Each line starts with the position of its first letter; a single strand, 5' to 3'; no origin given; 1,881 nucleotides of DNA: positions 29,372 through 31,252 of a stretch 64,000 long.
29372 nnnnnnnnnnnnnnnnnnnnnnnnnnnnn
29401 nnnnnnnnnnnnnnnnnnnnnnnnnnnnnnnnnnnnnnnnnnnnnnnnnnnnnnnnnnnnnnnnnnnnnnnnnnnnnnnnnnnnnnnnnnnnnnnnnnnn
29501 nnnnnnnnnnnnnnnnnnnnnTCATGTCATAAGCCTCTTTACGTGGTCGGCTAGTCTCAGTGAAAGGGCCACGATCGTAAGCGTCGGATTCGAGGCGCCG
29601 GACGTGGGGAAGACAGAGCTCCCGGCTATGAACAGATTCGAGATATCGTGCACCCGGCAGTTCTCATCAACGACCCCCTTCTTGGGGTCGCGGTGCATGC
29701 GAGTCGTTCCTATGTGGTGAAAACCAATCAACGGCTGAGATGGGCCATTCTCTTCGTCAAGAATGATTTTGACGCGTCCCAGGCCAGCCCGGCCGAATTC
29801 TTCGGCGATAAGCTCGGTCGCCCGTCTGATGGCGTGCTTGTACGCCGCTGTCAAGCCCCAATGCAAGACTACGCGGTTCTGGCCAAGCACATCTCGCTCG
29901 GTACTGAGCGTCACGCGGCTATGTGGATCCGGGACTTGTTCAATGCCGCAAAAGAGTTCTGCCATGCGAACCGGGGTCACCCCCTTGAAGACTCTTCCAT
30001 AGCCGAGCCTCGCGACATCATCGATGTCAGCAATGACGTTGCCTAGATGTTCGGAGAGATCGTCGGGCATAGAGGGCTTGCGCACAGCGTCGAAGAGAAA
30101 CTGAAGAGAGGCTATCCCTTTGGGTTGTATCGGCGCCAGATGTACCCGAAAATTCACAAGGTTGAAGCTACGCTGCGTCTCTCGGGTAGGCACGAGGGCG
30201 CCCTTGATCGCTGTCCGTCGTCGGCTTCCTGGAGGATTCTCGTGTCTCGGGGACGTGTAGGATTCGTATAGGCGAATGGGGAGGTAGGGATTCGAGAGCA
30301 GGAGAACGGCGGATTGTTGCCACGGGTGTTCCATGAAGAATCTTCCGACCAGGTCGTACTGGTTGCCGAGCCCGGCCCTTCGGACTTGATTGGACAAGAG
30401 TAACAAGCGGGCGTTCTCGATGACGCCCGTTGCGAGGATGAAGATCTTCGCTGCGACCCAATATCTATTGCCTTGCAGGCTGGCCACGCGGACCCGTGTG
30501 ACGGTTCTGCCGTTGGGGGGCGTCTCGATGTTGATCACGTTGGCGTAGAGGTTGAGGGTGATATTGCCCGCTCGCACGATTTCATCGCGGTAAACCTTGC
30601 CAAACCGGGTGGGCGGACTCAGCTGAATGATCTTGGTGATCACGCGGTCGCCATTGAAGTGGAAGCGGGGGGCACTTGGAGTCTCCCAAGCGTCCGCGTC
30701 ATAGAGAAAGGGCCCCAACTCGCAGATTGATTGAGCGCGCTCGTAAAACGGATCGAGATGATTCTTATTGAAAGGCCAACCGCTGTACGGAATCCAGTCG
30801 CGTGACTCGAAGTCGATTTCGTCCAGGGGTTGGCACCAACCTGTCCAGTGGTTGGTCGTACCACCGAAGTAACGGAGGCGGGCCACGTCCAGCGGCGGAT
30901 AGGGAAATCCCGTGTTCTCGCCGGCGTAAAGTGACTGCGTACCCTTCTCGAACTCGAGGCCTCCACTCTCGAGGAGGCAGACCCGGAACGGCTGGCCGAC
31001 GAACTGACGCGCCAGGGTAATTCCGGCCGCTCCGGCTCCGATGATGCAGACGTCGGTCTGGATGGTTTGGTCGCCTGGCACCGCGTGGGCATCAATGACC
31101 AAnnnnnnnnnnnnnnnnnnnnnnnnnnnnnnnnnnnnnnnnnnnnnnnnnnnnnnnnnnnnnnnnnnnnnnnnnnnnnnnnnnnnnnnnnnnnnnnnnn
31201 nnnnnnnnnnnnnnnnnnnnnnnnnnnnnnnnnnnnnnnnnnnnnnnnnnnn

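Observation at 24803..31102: A lower-GC compositional island inside the locus encodes a spermidine-synthase-domain membrane protein and a GMC oxidoreductase with its TAT subunit, next to a TAT amidase.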

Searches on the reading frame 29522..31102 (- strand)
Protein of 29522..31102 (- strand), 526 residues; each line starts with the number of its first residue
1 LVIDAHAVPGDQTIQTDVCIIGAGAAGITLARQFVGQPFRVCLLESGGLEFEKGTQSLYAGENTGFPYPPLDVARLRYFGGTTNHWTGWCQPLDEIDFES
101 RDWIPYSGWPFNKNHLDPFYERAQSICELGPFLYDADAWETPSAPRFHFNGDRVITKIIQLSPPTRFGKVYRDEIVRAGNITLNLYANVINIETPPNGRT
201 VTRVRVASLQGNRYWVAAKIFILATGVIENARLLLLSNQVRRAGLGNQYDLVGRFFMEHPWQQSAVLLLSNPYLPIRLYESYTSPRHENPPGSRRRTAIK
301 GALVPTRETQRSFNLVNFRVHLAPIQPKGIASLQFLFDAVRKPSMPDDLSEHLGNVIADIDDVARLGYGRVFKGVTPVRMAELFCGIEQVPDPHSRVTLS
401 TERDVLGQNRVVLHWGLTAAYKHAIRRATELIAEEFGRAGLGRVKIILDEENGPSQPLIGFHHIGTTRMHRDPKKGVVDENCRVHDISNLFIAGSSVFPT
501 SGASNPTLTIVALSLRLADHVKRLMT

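Call 5: search_protein_families(library=pfam, proteins=[window:29522-31102:-], max_evalue=0.01)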
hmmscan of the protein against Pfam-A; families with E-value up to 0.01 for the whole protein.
window:29522-31102:- (526 aa): 6 families
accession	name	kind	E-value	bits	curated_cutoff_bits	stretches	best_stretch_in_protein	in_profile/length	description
PF05199.19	GMC_oxred_C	-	6.1e-22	79.1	24.6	1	391-513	1-138/139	GMC oxidoreductase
PF01266.30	DAO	-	3.9e-07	30.3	27.9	1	17-227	1-204/353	FAD dependent oxidoreductase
PF12831.13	FAD_oxidored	-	0.00017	21.5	27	0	169-226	91-145/416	FAD dependent oxidoreductase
PF07992.20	Pyr_redox_2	-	0.00034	20.6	26.1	0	17-48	2-33/291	Pyridine nucleotide-disulphide oxidoreductase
PF01946.23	Thi4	-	0.0066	16.1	26.2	0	12-46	14-49/235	Thi4 family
PF05834.18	Lycopene_cycl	-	0.008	15.7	23.4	0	17-47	1-33/380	Lycopene cyclase protein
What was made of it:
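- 29522..31102 (-): GMC-family FAD oxidoreductase, 526 aa, with no signal peptide. It is the first gene of the low-GC cassette. Pfam GMC_oxred_C E 6e-22 and DAO E 4e-7 (call 5).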

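Call 6: search_protein_families(library=ncbifam, proteins=[window:29522-31102:-], max_evalue=0.01)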
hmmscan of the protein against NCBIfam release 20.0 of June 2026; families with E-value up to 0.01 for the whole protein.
window:29522-31102:- (526 aa): 11 families
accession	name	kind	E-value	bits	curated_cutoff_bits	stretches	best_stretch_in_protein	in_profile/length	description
TIGR02462.1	pyranose_ox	equivalog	1.3e-19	70.6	544.9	1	457-523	479-545/548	pyranose oxidase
TIGR03970.1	mycofact_MftG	equivalog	4.8e-14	52.2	387.45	1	396-521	357-486/487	mycofactocin dehydrogenase MftG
NF002550.0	PRK02106.1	subfamily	2.4e-11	42.9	605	1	461-522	472-534/563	choline dehydrogenase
TIGR04542.1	GMC_mycofac_2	equivalog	8.9e-08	31.6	400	1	477-520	381-424/425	mycofactocin system GMC family oxidoreductase MftG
NF058674.1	CholsOxChoxAB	equivalog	9.7e-07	27.6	850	1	461-520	472-531/535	cholesterol oxidase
TIGR01810.1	betA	equivalog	1.5e-05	23.8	732.1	1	461-522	465-527/532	choline dehydrogenase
NF038210.1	GMC_mycofac_3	equivalog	5.4e-05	22.2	300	0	462-520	358-411/418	mycofactocin system GMC family oxidoreductase MftG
TIGR00292.1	TIGR00292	equivalog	0.0035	16.6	148.3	1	12-46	18-52/254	sulfide-dependent adenosine diphosphate thiazole synthase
NF006593.0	PRK09126.1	equivalog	0.0039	16.1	420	1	15-46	4-35/393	5-demethoxyubiquinol-8 5-hydroxylase UbiM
NF050086.1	pipecolate_AmaA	exception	0.0039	15.9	600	1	12-49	22-59/425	L-pipecolate oxidase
NF004830.0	PRK06183.1-4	equivalog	0.0074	14.7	1135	0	12-45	15-48/617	bifunctional 3-(3-hydroxy-phenyl)propionate/3-hydroxycinnamic acid hydroxylase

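Call 24: search_solved_structures(query=window:29522-31102:-, max_evalue=0.001, show_alignments=1)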
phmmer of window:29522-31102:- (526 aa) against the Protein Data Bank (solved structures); distinct sequences matched with E-value up to 0.001: 51.
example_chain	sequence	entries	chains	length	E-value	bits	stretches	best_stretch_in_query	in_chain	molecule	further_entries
6a2u_B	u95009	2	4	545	5.4e-27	97.7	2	379-523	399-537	Glucose dehydrogenase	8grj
8hdd_A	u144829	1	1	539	5.6e-27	97.7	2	379-523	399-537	Glucose dehydrogenase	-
8xcm_A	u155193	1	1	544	5.4e-23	84.6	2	382-521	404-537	Fructose dehydrogenase large subunit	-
7w2j_A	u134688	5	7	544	1.5e-22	83.1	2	382-521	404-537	Fructose dehydrogenase large subunit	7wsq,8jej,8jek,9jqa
8k6k_A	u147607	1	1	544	1.6e-22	83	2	382-521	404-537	Fructose dehydrogenase (N1146A) large subunit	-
8k6j_A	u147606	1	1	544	2.6e-22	82.3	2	382-521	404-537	Fructose dehydrogenase (H1147A) large subunit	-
8xcn_A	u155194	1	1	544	2e-21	79.4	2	382-521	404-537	Fructose dehydrogenase large subunit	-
8qve_A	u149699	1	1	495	3.2e-13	52.3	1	376-525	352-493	Pyranose oxidase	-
3bg7_A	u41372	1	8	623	2.8e-11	45.9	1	456-524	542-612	Pyranose oxidase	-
3k4n_A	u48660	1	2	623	4.1e-11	45.3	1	457-524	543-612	Pyranose 2-oxidase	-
3k4k_A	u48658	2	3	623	4.2e-11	45.3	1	457-524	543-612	Pyranose 2-oxidase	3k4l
1tt0_A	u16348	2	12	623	4.2e-11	45.3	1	457-524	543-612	pyranose oxidase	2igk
3k4m_A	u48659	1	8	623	4.2e-11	45.3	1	457-524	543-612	Pyranose 2-oxidase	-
3k4j_A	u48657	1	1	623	4.2e-11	45.3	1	457-524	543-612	Pyranose 2-oxidase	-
2f5v_A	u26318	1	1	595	4.4e-11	45.3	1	457-524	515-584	Pyranose 2-oxidase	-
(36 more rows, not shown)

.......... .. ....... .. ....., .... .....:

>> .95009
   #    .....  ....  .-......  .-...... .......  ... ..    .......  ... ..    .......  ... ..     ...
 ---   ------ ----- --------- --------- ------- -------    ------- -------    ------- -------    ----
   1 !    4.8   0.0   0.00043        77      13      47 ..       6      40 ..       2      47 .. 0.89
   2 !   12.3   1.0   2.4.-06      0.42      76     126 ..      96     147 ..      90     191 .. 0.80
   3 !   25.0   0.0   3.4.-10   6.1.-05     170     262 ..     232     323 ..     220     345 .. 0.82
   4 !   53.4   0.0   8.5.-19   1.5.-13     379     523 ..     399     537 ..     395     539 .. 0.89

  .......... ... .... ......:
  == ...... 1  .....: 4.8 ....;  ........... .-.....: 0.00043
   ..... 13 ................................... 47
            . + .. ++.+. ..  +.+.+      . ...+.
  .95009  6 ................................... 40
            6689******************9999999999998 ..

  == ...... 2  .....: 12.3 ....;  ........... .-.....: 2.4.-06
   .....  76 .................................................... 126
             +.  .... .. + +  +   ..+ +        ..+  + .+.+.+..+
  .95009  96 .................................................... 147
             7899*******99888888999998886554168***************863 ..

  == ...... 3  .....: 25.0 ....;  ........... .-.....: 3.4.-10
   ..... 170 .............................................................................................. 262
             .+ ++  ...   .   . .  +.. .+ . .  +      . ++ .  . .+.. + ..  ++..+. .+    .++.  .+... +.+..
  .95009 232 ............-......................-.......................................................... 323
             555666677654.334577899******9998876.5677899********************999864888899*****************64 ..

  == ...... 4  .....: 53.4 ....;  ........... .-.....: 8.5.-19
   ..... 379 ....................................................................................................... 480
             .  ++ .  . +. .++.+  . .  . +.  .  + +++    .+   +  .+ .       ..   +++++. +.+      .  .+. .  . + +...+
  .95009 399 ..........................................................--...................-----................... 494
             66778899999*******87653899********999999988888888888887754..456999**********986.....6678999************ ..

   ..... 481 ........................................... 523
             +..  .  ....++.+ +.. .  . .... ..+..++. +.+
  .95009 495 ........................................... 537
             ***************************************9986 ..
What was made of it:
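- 29522..31102 (-): The best matches among solved structures are the B. cepacia FAD-glucose dehydrogenase alpha subunit 6a2u (E 5e-27) and the fructose dehydrogenase large subunit 7w2j (E 1e-22) (call 24).
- On GMC oxidoreductase family: '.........' and 'SNPTLT' align with the corresponding segments of 6a2u (call 24).
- On Direct-electron-transfer FAD-dehydrogenase complexes (BcGDH/FDH type): 6a2u E 5.4e-27 and 7w2j E 1.5e-22, the best PDB matches (call 24).
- Closest known: Bacterial FAD-dependent sugar dehydrogenase complexes. Same: It is the best match among solved structures (E 5e-27 and 1e-22, call 24).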

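Call 27: find_homologous_proteins(query=window:29522-31102:-, max_evalue=1e-10)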
Query window:29522-31102:- (526 aa): 7998 proteins with E <= 1e-10 among 8000 candidates; the best 120 are listed.
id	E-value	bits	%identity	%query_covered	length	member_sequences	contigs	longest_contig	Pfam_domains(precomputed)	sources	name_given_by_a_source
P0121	0.0e+0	1227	100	100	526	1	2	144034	PF01266.31,PF05199.20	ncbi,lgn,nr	ncbi:MAG: GMC family oxidoreductase [Candidatus Rokubacteria bacterium]|nr:GMC family oxidoreductase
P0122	0.0e+0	1099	90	100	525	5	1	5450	PF01266.31,PF05199.20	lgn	-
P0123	0.0e+0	1059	85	100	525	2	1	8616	PF01266.31,PF05199.20,PF12831.14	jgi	jgi:choline dehydrogenase-like flavoprotein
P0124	0.0e+0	1042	84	100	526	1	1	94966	PF01266.31,PF05199.20,PF12831.14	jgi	jgi:choline dehydrogenase-like flavoprotein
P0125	1.6e-204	699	59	100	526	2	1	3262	PF01266.31,PF05199.20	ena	-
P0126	3.2e-204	698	60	100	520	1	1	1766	PF05199.20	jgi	-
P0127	3.5e-203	694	61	100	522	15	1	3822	PF01266.31,PF07992.21,PF05199.20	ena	-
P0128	3.5e-200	684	60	100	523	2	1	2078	PF01266.31,PF05199.20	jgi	jgi:choline dehydrogenase-like flavoprotein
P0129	4.5e-200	684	59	100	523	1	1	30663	PF05199.20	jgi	jgi:choline dehydrogenase-like flavoprotein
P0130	4.8e-200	684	59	100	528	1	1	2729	PF05199.20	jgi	-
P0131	1.8e-199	682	59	100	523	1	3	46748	PF01266.31,PF05199.20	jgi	jgi:choline dehydrogenase-like flavoprotein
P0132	4.1e-199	681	60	100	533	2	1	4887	PF05199.20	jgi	jgi:choline dehydrogenase-like flavoprotein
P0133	5.9e-199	680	60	100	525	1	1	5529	PF05199.20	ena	-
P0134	4.6e-198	677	60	100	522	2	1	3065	PF01266.31,PF05199.20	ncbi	-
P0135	8.2e-197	673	58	100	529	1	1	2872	PF01266.31,PF05199.20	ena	-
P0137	7.2e-195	667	58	100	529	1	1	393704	PF01266.31,PF05199.20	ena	-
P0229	1.4e-170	587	53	100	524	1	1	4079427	PF01266.31,PF07992.21,PF05199.20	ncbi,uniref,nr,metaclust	ncbi:GMC oxidoreductase [Nitrosococcus halophilus Nc 4]|uniref:GMC oxidoreductase n=1 Tax=Nitrosococ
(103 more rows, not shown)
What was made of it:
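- The GMC protein is 100% identical to one that NCBI names as from a Candidatus Rokubacteria MAG (call 27).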

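Call 28: find_encoding_contigs(protein=P0124, flank=10000, max_places=2)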
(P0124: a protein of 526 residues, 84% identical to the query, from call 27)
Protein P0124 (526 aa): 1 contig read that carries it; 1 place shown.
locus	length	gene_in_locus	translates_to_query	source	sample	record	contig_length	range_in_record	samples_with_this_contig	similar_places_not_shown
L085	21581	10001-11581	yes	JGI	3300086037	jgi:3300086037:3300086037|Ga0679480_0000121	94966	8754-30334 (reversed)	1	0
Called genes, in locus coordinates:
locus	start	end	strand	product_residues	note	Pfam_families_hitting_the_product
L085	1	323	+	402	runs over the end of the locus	PF13506:Glyco_transf_21 (faint), PF00535:Glycos_transf_2, PF13641:Glyco_tranf_2_3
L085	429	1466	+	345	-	PF00535:Glycos_transf_2, PF10111:Glyco_tranf_2_2 (weak)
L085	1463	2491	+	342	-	PF01073:3Beta_HSD, PF01370:Epimerase, PF02719:Polysacc_synt_2 (weak), PF04321:RmlD_sub_bind, PF16363:GDP_Man_Dehyd, PF07993:NAD_binding_4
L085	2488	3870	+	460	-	PF00070:Pyr_redox (faint), PF01266:DAO, PF01593:Amino_oxidase, PF03446:NAD_binding_2 (faint), PF13450:NAD_binding_8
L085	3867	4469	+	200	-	PF25084:LbH_EIF2B, PF25087:GMPPB_C (faint), PF00132:Hexapep, PF14602:Hexapep_2 (weak), PF00132:Hexapep (weak)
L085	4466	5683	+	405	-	PF01041:DegT_DnrJ_EryC1, PF01212:Beta_elim_lyase (faint)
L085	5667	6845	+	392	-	PF13579:Glyco_trans_4_4 (weak), PF02350:Epimerase_2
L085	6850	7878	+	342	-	PF01408:GFO_IDH_MocA, PF03447:NAD_binding_3 (faint), PF02894:GFO_IDH_MocA_C, PF22725:GFO_IDH_MocA_C3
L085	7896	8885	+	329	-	PF01522:Polysacc_deac_1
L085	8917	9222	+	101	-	-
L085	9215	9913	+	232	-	PF00106:adh_short, PF01370:Epimerase, PF13561:adh_short_C2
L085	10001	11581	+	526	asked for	PF01266:DAO, PF12831:FAD_oxidored (faint), PF05199:GMC_oxred_C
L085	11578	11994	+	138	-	-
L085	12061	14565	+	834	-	-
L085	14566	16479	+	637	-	PF13231:PMT_2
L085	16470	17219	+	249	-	PF01135:PCMT (weak), PF13489:Methyltransf_23, PF13847:Methyltransf_31 (weak), PF08241:Methyltransf_11, PF08242:Methyltransf_12, PF13649:Methyltransf_25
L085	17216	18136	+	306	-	PF00561:Abhydrolase_1 (faint), PF02089:Palm_thioest (faint)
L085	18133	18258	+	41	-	-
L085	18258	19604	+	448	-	PF00501:AMP-binding, PF13193:AMP-binding_C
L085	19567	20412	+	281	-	PF02353:CMAS (weak), PF13489:Methyltransf_23, PF01209:Ubie_methyltran (weak), PF13847:Methyltransf_31, PF08241:Methyltransf_11, PF08242:Methyltransf_12, PF13649:Methyltransf_25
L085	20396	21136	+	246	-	PF00583:Acetyltransf_1 (faint)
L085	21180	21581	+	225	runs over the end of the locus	PF00132:Hexapep (weak)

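Call 29: find_encoding_contigs(protein=P0229, flank=8000, max_places=1)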
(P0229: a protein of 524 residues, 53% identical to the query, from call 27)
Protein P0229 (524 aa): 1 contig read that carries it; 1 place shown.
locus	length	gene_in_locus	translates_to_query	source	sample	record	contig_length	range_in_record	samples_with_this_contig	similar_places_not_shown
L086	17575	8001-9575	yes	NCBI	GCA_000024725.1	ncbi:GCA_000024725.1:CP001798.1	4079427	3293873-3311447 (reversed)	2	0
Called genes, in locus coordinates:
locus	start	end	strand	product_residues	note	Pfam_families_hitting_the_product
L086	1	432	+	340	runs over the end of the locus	PF01522:Polysacc_deac_1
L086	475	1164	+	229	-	PF05711:TylF, PF13578:Methyltransf_24 (weak)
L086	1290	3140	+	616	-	PF13419:HAD_2 (faint), PF00702:Hydrolase (weak)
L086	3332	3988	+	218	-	PF13432:TPR_16 (faint), PF13431:TPR_17 (faint), PF07719:TPR_2 (faint), PF00515:TPR_1 (faint), PF13181:TPR_8 (faint), PF13414:TPR_11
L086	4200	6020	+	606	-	PF13522:GATase_6 (weak), PF13537:GATase_7, PF00733:Asn_synthase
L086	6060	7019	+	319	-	-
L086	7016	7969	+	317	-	PF13480:Acetyltransf_6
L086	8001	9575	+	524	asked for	PF01266:DAO (weak), PF07992:Pyr_redox_2 (faint), PF05199:GMC_oxred_C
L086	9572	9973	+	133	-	-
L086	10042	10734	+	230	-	PF00583:Acetyltransf_1 (faint)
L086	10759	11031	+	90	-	PF00550:PP-binding (weak)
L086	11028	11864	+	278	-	PF12146:Hydrolase_4, PF00561:Abhydrolase_1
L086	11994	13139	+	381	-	PF01609:DDE_Tnp_1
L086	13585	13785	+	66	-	-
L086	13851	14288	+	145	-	PF01724:DUF29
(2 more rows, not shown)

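Call 30: find_encoding_contigs(protein=P0137, flank=8000, max_places=1)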
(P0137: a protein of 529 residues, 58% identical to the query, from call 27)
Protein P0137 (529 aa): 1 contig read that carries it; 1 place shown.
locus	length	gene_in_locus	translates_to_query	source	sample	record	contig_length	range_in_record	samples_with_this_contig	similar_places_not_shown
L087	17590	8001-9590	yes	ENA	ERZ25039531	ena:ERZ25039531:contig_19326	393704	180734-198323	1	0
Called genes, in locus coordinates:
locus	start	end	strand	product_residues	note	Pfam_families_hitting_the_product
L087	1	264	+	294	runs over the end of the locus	PF00535:Glycos_transf_2 (weak)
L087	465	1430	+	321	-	PF01073:3Beta_HSD, PF01370:Epimerase, PF02719:Polysacc_synt_2, PF04321:RmlD_sub_bind, PF05368:NmrA, PF07993:NAD_binding_4, PF13460:NAD_binding_10, PF16363:GDP_Man_Dehyd, +1 more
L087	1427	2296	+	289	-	PF00106:adh_short, PF08659:KR, PF23441:SDR (weak), PF13561:adh_short_C2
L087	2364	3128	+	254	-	PF05711:TylF, PF13578:Methyltransf_24 (weak)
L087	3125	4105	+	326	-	PF01408:GFO_IDH_MocA, PF03447:NAD_binding_3 (weak), PF02894:GFO_IDH_MocA_C, PF22725:GFO_IDH_MocA_C3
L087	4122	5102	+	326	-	PF00288:GHMP_kinases_N, PF08544:GHMP_kinases_C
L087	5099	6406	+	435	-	PF00483:NTP_transferase, PF12804:NTP_transf_3, PF13580:SIS_2 (weak)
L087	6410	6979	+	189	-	PF00702:Hydrolase, PF08645:PNK3P (weak), PF13419:HAD_2, PF13242:Hydrolase_like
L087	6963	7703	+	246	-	PF00923:TAL_FSA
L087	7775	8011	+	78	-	-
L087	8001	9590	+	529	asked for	PF01266:DAO (weak), PF05199:GMC_oxred_C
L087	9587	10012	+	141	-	-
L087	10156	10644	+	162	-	PF00355:Rieske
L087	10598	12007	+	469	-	PF12706:Lactamase_B_2, PF08984:DUF1858 (faint)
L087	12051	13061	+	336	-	PF13489:Methyltransf_23, PF01135:PCMT (weak), PF13847:Methyltransf_31, PF08241:Methyltransf_11, PF08242:Methyltransf_12, PF13578:Methyltransf_24 (weak), PF13649:Methyltransf_25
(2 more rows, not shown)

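Call 33: find_related_loci(query=window:29522-31102:-, collection=metagenome_contigs, flank=10000)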
Query window:29522-31102:- (526 aa) in metagenome_contigs; peptide patterns used: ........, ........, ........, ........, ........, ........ (x = any residue, [..] = any of these).
600 stretches matched a pattern (row limit reached: there are more); 519 encode a relative of the query (tblastn E <= 1e-3); the best 80 are kept; 80 distinct loci.
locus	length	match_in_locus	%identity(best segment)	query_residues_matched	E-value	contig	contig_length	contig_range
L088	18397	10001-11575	87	1-526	0e+0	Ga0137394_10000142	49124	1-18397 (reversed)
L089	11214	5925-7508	58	1-522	0e+0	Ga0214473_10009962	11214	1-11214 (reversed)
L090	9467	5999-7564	55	1-525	0e+0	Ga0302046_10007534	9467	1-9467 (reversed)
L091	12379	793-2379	50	1-523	2e-165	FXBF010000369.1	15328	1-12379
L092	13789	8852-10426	51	1-525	1e-164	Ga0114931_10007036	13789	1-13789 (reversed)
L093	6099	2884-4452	51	1-525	1e-165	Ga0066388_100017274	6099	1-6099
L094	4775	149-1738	49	1-525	1e-165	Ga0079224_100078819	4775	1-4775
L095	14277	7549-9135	48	1-525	4e-161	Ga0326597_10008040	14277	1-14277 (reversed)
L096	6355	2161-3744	50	4-525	1e-156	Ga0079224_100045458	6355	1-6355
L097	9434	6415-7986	48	1-525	1e-154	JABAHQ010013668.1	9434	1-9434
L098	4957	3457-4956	49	1-495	3e-156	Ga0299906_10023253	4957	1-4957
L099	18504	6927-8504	49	1-523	2e-153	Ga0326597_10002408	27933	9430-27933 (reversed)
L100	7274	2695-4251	49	1-523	9e-153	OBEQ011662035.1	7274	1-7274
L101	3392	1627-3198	50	1-525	2e-158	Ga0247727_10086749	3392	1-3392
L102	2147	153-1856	44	1-525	2e-163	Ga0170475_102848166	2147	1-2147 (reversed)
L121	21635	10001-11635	44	1-525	2e-140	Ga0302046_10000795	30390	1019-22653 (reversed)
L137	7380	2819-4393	45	1-523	4e-134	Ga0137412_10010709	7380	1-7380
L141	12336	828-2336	45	1-524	2e-132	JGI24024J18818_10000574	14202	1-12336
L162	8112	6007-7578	45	1-522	1e-129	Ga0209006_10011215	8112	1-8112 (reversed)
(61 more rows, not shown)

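Call 80: search_protein_families(library=pfam, proteins=[L085:8917-9222:+], max_evalue=0.00001)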
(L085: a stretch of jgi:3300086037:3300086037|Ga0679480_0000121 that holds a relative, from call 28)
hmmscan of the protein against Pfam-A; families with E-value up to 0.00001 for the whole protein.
L085:8917-9222:+ (101 aa): 0 families

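Call 86: find_encoding_contigs(protein=P0122, flank=10000, max_places=3)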
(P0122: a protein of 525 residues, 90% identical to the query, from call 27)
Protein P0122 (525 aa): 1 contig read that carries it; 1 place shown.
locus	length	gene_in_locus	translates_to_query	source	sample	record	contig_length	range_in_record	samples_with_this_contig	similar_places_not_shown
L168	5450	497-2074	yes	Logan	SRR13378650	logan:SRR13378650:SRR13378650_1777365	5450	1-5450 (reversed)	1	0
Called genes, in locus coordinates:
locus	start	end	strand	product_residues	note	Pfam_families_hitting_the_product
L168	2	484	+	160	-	?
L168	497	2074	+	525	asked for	PF01266:DAO (weak), PF05199:GMC_oxred_C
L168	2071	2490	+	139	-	-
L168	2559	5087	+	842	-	-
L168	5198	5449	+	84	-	?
